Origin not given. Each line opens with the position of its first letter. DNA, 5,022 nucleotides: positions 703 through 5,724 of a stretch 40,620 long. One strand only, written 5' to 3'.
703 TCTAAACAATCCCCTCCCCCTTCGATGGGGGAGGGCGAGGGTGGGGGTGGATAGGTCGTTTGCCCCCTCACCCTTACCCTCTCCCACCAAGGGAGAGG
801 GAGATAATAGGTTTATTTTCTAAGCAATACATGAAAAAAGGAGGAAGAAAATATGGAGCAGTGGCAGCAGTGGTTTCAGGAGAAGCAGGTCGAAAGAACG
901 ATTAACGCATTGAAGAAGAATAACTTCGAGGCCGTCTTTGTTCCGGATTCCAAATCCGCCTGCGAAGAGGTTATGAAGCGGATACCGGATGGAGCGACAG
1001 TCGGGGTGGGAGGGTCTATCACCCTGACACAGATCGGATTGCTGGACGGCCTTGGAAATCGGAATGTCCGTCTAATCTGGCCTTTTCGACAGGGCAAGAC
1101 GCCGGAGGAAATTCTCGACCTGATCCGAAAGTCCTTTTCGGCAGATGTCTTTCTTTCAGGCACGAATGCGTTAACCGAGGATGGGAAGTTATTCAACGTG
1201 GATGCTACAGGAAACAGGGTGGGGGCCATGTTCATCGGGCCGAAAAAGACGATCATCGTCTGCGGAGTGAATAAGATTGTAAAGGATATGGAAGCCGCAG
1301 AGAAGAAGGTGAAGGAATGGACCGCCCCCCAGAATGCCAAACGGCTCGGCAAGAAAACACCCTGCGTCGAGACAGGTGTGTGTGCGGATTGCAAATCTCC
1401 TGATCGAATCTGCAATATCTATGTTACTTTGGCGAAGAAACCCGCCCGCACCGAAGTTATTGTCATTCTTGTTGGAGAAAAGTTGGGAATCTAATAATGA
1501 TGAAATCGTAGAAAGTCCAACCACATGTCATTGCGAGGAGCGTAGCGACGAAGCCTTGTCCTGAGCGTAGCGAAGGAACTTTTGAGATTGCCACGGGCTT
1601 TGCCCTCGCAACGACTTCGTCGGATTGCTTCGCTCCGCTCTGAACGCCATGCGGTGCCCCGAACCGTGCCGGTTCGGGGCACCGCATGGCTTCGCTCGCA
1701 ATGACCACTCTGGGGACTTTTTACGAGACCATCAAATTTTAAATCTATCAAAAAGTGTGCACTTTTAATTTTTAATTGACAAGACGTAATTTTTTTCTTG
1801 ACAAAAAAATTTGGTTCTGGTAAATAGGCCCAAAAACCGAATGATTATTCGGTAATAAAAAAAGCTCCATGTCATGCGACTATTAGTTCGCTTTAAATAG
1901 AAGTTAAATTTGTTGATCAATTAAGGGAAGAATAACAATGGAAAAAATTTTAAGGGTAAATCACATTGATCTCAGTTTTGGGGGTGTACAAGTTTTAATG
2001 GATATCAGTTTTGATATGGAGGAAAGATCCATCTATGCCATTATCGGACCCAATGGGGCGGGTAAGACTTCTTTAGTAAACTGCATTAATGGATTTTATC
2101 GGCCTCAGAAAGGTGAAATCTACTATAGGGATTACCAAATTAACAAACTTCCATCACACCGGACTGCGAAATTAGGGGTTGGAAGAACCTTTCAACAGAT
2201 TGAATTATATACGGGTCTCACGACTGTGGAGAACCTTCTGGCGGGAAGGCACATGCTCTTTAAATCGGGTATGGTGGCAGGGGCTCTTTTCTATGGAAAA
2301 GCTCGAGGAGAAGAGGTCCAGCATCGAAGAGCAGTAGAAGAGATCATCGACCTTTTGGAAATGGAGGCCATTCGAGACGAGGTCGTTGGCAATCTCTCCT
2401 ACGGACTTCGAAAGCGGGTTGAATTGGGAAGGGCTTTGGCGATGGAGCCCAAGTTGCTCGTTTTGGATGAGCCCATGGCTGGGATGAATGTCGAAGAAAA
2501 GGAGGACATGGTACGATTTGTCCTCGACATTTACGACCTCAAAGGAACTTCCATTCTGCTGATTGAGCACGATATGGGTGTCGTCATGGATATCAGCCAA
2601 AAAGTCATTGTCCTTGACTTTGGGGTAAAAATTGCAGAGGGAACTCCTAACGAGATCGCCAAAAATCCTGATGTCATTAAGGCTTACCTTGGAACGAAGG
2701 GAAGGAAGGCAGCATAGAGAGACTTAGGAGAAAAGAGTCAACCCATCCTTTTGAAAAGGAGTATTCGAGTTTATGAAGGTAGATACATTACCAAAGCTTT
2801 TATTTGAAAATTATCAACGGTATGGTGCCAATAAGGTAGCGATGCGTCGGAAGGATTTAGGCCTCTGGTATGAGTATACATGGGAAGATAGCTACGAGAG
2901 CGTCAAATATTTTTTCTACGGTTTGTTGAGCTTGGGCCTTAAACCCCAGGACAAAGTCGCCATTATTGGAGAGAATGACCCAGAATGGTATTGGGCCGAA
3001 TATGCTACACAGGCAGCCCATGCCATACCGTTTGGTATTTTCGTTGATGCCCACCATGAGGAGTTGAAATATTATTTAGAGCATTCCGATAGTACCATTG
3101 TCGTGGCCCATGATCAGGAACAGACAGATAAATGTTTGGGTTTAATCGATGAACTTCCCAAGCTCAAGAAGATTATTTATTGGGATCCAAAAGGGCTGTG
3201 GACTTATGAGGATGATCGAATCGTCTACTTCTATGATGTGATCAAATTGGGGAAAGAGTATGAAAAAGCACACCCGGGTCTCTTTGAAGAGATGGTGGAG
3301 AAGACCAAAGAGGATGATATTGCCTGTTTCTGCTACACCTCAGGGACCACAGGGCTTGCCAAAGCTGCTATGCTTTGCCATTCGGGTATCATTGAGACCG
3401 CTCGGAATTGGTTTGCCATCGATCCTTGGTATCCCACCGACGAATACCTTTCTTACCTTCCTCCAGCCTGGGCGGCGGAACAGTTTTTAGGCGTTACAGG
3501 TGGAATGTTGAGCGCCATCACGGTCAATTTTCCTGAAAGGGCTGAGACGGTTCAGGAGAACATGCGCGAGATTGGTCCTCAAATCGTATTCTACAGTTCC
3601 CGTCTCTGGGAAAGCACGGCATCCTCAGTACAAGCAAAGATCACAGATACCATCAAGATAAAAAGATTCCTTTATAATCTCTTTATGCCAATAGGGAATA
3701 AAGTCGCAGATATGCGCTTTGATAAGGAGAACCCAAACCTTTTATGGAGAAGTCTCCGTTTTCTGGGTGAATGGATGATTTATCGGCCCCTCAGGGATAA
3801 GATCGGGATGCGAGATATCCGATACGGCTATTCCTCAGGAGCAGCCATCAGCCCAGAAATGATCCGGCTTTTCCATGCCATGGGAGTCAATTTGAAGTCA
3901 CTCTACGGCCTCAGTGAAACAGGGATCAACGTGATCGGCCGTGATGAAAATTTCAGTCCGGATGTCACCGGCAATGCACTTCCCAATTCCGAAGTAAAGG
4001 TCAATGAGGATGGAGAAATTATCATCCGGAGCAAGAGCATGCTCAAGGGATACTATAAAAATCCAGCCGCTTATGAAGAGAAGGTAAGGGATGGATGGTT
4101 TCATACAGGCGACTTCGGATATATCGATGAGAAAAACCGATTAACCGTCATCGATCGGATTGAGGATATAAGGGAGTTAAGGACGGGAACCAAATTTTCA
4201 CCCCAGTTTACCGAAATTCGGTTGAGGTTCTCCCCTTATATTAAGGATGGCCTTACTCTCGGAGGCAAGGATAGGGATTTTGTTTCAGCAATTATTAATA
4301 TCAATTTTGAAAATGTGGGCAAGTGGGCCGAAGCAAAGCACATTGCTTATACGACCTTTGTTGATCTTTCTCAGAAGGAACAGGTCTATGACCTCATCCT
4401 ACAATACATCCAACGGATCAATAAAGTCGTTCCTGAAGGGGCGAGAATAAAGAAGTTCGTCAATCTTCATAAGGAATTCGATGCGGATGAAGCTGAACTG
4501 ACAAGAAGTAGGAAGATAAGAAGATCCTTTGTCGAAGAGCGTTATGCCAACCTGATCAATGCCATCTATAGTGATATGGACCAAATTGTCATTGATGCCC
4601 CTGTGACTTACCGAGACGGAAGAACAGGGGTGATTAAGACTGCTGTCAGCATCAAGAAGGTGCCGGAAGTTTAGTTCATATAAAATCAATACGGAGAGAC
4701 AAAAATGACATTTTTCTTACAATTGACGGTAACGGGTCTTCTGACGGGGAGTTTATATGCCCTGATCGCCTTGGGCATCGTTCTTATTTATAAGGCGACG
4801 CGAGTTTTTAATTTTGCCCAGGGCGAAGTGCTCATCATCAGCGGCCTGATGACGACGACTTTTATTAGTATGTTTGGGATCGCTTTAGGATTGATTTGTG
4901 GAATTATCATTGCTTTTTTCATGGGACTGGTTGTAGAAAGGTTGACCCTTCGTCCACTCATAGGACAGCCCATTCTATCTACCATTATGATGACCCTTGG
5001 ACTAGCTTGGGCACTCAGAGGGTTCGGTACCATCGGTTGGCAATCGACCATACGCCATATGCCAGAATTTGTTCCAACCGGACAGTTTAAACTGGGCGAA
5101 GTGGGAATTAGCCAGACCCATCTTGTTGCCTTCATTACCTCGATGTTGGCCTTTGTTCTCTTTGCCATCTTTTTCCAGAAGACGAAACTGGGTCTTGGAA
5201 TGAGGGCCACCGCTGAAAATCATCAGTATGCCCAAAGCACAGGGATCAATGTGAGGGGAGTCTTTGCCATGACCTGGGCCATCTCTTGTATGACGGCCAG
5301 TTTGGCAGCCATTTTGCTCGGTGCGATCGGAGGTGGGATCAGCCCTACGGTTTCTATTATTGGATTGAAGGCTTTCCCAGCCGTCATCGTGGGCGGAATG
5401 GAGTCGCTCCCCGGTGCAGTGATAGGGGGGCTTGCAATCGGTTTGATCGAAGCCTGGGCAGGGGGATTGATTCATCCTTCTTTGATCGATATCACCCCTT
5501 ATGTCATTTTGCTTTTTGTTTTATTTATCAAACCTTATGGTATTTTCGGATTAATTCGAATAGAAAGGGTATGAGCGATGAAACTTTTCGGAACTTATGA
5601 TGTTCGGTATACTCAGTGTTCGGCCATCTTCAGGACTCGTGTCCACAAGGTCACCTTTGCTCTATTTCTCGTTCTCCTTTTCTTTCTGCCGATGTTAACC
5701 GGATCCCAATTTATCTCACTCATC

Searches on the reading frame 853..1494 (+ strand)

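Call 6: search_protein_families(library=pfam, proteins=[window:853-1494:+])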
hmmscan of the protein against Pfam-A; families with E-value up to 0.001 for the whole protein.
window:853-1494:+ (213 aa): 1 family
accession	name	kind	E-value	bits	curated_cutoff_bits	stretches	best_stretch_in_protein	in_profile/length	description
PF02589.21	LUD_dom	-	5.6e-50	170.1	22.6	1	13-207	1-189/189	LUD domain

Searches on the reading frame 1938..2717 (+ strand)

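Call 6: search_protein_families(library=pfam, proteins=[window:1938-2717:+])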
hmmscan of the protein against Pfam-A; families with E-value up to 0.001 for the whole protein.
window:1938-2717:+ (259 aa): 4 families
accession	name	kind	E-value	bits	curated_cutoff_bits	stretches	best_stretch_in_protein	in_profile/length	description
PF00005.33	ABC_tran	-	1.2e-30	107.3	25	1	20-181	1-137/137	ABC transporter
PF12399.14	BCA_ABC_TP_C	-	3.3e-11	43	25.5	1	231-253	2-24/27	Branched-chain amino acid ATP-binding cassette transporter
PF13476.12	AAA_23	-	4.1e-05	24.7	27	1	23-51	15-40/201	AAA domain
PF13304.12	AAA_21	-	5.1e-05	23.9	27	0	32-51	1-20/304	AAA domain, putative AbiEii toxin, Type IV TA system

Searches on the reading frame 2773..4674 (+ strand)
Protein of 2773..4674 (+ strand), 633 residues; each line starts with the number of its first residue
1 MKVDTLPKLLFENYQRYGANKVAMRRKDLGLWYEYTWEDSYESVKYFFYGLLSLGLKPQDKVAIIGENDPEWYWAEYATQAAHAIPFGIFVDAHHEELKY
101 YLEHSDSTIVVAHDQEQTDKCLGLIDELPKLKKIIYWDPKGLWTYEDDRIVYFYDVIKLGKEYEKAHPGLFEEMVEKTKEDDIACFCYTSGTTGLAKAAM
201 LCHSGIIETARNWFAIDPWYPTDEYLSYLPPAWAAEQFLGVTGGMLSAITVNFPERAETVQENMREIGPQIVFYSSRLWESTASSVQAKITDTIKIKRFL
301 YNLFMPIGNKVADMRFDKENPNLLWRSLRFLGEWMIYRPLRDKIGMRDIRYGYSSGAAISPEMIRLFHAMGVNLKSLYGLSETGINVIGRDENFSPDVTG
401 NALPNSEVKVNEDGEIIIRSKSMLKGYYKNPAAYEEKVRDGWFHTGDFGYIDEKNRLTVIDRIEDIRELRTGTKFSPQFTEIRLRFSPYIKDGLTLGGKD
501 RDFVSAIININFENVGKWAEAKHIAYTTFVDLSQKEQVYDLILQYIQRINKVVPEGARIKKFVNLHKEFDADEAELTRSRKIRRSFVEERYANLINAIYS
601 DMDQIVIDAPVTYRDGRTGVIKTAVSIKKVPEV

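Call 6: search_protein_families(library=pfam, proteins=[window:2773-4674:+])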
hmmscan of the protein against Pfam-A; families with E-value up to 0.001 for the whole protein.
window:2773-4674:+ (633 aa): 2 families
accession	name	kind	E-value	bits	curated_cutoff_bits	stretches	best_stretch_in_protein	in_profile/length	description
PF00501.34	AMP-binding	-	3e-52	178.1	29.9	1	12-428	3-384/384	AMP-binding enzyme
PF23562.2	AMP-binding_C_3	-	3.6e-09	37.5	20.8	1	469-602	6-123/124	AMP-binding enzyme C-terminal domain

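Call 19: search_protein_families(library=ncbifam, proteins=[window:2773-4674:+], max_evalue=1e-10)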
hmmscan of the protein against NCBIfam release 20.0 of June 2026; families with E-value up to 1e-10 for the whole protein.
window:2773-4674:+ (633 aa): 53 families (the best 25 are shown)
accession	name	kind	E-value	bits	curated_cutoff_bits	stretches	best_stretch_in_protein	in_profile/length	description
NF038343.1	ligase_FadD11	exception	4.7e-56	190.4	950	1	15-601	8-583/585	fatty acid--CoA ligase FadD11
NF004837.0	PRK06187.1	subfamily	3.4e-43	147.7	476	2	6-265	10-257/531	long-chain-fatty-acid--CoA ligase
NF005801.1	PRK07656.1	equivalog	4.6e-32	111.3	657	2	339-466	271-406/500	FadD3 family acyl-CoA ligase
NF006182.0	PRK08316.1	subfamily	1.2e-31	109.8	663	2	406-466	360-420/523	fatty acyl-CoA synthetase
NF009233.0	PRK12583.1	subfamily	3.3e-29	101.7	832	1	19-210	32-230/558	fatty acid CoA ligase family protein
TIGR01923.1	menE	equivalog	1.3e-25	90.2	330.15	1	355-526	232-409/442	o-succinylbenzoate--CoA ligase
NF004822.0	PRK06178.1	equivalog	1.5e-24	86.6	782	1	408-467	413-472/571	acyl-CoA synthetase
NF005702.0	PRK07514.1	subfamily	2.8e-24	85.4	558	1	34-256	29-232/506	malonyl-CoA synthase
NF002966.0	PRK03640.1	equivalog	3.3e-24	85.4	556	1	375-466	282-385/483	o-succinylbenzoate--CoA ligase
NF006020.0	PRK08162.1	subfamily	3.6e-24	85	677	1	413-466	389-442/545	acyl-CoA synthetase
NF006181.0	PRK08314.1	subfamily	1.2e-23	83.2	705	1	53-213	69-236/563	long-chain-fatty-acid--CoA ligase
NF052580.1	Str24CoAsynCasG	equivalog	1.5e-23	83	750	0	407-511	393-496/548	steroid-24-oyl-CoA synthetase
NF004114.0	PRK05605.1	equivalog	1.4e-22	79.7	766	1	404-500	410-505/575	long-chain-fatty-acid--CoA ligase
NF005307.0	PRK06839.1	equivalog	1.7e-22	79.7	748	1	341-465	258-395/496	o-succinylbenzoate--CoA ligase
NF003313.0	PRK04319.1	equivalog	2.2e-22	79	729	1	18-251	58-279/574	acetate--CoA ligase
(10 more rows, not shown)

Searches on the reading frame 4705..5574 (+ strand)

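Call 6: search_protein_families(library=pfam, proteins=[window:4705-5574:+])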
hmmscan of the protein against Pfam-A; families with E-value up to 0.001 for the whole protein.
window:4705-5574:+ (289 aa): 1 family
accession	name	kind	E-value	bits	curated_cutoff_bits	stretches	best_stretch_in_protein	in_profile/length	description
PF02653.21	BPD_transp_2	-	2.3e-36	125.8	26.8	1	8-273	2-269/269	Branched-chain amino acid transport system / permease component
